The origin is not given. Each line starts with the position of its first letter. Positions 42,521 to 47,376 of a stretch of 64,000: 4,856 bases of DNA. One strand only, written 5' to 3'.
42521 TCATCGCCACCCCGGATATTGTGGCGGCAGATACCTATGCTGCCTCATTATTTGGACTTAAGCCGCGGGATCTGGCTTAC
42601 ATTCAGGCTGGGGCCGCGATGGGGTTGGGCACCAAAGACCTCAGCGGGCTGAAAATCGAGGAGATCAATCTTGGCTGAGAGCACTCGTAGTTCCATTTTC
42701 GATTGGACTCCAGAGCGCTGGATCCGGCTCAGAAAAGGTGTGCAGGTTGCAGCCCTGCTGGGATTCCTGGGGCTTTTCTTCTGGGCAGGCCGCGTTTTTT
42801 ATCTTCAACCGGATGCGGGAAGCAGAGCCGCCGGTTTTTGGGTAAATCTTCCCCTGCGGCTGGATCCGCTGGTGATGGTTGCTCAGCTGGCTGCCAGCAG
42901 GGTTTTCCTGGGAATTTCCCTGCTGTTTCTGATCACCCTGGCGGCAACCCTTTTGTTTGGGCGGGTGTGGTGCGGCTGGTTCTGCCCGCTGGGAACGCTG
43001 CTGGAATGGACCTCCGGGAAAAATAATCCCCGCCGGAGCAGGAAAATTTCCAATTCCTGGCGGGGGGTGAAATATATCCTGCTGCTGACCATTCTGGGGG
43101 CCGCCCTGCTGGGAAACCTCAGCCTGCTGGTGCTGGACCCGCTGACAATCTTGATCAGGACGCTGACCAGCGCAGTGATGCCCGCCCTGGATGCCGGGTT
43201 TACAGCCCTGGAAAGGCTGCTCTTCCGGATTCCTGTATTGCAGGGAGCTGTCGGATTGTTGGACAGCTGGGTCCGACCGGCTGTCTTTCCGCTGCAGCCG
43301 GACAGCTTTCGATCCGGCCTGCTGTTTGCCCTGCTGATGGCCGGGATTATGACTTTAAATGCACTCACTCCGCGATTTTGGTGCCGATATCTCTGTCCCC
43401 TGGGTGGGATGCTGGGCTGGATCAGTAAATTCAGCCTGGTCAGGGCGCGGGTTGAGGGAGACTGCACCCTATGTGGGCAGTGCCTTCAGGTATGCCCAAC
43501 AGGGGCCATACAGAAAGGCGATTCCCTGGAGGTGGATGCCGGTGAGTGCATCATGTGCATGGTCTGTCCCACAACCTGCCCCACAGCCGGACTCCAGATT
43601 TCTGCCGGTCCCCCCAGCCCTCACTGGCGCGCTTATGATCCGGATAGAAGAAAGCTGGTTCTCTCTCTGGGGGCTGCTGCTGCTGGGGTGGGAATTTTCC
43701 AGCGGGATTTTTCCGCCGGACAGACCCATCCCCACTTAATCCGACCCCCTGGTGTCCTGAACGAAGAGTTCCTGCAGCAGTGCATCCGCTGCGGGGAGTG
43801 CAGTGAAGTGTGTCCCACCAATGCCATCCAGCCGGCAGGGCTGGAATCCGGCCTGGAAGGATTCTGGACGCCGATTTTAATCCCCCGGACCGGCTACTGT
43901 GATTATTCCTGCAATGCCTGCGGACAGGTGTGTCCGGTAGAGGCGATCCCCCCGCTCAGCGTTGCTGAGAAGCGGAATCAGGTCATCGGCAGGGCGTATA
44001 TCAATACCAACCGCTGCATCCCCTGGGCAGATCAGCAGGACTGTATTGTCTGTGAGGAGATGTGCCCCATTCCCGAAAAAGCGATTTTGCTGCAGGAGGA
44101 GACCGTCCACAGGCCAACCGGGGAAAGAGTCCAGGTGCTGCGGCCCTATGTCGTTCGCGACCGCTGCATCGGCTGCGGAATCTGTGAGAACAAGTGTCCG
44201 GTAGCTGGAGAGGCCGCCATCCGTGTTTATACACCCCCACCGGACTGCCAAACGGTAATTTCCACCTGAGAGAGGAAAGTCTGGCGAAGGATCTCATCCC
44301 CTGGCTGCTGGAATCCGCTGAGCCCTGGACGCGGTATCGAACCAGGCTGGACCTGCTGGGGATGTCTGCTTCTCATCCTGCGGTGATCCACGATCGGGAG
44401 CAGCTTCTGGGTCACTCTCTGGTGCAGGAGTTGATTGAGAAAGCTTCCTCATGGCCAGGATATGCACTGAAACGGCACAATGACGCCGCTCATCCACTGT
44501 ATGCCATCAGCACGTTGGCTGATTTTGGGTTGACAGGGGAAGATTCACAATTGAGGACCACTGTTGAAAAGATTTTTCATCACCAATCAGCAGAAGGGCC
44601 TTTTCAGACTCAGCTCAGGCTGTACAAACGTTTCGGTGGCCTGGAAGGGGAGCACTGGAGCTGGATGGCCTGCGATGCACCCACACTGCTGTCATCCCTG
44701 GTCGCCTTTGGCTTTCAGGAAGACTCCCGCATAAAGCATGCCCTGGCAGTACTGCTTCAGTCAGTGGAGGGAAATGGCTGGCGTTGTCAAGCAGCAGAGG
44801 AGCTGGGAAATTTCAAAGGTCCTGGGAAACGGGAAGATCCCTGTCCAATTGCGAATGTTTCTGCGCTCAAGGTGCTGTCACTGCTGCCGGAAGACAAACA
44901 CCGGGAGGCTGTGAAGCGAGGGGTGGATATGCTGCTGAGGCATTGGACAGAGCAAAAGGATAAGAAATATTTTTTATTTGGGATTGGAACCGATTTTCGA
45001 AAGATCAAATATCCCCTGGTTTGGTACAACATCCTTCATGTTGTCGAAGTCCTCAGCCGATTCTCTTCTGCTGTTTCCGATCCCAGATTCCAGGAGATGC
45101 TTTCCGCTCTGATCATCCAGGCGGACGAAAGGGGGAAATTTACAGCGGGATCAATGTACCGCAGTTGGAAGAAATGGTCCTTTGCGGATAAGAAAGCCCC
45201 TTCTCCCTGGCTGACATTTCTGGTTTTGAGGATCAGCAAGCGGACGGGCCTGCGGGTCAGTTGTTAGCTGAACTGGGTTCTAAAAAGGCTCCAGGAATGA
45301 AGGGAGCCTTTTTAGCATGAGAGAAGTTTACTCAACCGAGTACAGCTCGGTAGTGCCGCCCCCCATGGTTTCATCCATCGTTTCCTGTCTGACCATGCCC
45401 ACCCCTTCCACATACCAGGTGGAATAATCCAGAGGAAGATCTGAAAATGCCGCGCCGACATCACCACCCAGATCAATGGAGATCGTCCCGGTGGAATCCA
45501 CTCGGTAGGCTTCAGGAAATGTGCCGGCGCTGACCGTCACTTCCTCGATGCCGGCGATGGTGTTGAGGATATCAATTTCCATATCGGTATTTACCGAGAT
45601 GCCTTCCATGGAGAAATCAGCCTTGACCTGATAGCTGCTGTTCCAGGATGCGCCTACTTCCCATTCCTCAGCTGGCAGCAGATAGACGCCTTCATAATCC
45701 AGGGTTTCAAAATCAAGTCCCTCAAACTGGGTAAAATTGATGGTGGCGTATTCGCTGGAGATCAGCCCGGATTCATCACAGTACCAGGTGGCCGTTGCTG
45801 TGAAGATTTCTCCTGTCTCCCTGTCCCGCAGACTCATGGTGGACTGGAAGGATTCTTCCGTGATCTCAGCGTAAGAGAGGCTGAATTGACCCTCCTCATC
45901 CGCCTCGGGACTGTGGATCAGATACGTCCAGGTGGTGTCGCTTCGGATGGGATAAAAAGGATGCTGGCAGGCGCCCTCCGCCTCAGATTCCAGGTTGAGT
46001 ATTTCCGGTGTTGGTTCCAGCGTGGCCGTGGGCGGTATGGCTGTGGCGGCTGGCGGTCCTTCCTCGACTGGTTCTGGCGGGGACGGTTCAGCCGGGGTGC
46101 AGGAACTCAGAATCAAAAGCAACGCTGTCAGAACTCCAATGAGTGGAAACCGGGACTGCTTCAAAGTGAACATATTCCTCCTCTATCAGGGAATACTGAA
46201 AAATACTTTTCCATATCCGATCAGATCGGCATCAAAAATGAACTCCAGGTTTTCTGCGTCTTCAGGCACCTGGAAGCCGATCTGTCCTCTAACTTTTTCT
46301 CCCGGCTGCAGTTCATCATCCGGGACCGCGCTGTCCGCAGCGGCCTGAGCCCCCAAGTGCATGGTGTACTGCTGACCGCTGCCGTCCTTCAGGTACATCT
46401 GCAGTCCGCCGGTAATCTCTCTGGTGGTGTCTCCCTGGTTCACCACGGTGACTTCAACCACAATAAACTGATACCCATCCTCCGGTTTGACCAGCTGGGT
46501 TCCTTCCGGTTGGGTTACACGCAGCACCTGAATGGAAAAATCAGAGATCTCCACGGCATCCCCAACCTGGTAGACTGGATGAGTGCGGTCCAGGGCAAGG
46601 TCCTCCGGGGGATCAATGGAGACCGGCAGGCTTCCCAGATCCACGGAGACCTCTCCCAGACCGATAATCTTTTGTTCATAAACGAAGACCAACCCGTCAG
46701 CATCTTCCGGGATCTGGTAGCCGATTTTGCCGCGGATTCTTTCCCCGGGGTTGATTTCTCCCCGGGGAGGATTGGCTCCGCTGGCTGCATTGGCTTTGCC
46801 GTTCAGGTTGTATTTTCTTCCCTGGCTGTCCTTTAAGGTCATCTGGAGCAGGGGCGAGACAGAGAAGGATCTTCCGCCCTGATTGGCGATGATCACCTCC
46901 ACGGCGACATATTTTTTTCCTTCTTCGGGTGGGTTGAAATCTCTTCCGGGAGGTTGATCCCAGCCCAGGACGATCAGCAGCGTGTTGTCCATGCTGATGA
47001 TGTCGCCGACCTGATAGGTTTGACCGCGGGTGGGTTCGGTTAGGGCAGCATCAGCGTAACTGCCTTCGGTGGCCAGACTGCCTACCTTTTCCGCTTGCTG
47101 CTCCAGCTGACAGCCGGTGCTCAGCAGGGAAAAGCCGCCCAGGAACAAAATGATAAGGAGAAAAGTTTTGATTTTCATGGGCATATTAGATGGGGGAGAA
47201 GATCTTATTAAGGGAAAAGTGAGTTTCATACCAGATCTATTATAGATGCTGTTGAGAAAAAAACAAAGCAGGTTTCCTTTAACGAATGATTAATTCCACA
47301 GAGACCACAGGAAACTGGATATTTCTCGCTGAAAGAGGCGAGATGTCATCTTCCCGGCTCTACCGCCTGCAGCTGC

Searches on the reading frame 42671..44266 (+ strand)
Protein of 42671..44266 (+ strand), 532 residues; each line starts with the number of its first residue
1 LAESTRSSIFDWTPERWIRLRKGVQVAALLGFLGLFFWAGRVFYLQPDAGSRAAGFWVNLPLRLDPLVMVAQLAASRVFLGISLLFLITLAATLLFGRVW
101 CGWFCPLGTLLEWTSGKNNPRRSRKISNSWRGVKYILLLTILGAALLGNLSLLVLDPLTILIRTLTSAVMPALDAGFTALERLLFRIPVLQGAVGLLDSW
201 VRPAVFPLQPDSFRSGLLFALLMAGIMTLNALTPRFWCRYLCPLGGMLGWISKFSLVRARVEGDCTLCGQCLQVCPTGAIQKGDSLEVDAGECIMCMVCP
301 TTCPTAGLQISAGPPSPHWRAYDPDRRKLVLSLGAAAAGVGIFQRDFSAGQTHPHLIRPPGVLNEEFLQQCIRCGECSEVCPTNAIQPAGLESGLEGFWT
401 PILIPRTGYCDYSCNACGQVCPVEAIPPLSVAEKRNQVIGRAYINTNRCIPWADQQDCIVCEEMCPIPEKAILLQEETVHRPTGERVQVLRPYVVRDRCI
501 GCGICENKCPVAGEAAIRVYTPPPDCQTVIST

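Call 29: search_protein_families(library=pfam, proteins=[window:42671-44266:+], max_evalue=0.0001)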
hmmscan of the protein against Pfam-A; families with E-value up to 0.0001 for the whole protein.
window:42671-44266:+ (532 aa): 12 families
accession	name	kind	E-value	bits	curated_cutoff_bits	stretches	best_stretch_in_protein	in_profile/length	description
PF00037.32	Fer4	-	3.7e-19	68.1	21.1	3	371-387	8-24/24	4Fe-4S binding domain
PF12838.12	Fer4_7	-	6.4e-19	68.6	27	3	370-425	1-52/52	4Fe-4S dicluster domain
PF12801.12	Fer4_5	-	8.3e-18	64.5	22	2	82-116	5-39/48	4Fe-4S binding domain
PF13187.11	Fer4_9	-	5.9e-14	52.3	27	0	264-305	1-49/52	4Fe-4S dicluster domain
PF13237.11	Fer4_10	-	4.5e-13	49.4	25.5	0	263-304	7-53/53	4Fe-4S dicluster domain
PF13484.11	Fer4_16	-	5e-13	50.1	30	1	265-294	2-30/66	4Fe-4S double cluster binding domain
PF12837.12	Fer4_6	-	4.2e-12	45.8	25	0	492-511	2-21/24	4Fe-4S binding domain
PF13183.11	Fer4_8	-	1.7e-11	44.9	27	1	291-384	3-67/68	4Fe-4S dicluster domain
PF14697.11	Fer4_21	-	3.3e-11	43.6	35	0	442-512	1-54/59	4Fe-4S dicluster domain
PF12797.12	Fer4_2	-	1.2e-06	28.6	24.5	1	491-511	2-22/22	4Fe-4S binding domain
PF12798.12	Fer4_3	-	1.9e-05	25.6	27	0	265-279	1-15/15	4Fe-4S binding domain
PF25160.1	LdpA_Fe-S-bd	-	2.6e-05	24.3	27.6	0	258-282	21-45/49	LdpA Fe-S cluster-binding domain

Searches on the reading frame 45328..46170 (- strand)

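Call 31: search_protein_families(library=pfam, proteins=[window:45328-46170:-], max_evalue=0.0001)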
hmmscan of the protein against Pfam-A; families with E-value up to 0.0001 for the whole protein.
window:45328-46170:- (280 aa): 1 family
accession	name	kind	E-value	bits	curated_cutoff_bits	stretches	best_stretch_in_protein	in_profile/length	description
PF21347.3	DUF3108_like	-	1.3e-08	35.4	27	1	110-267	39-189/199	DUF3108-like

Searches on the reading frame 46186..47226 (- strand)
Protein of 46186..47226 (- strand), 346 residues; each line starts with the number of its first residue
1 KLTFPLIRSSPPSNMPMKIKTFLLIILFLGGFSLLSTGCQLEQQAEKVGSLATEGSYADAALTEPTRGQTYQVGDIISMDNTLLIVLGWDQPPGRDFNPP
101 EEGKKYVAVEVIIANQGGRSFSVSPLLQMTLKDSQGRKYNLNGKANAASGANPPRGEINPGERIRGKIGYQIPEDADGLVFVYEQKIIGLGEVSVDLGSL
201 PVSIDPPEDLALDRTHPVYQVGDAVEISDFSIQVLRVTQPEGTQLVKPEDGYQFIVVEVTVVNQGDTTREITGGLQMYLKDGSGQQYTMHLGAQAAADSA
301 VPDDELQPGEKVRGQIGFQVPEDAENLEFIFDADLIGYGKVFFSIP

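Call 31: search_protein_families(library=pfam, proteins=[window:46186-47226:-], max_evalue=0.0001)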
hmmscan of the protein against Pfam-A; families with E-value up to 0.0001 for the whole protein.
window:46186-47226:- (346 aa): 2 families
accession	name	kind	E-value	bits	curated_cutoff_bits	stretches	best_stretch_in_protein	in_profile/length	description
PF11611.13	DUF4352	-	2.8e-46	157.2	25.9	2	219-337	1-118/122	Domain of unknown function (DUF4352)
PF16729.10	DUF5067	-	1.8e-06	28.4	27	0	222-331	18-124/126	Domain of unknown function (DUF5067)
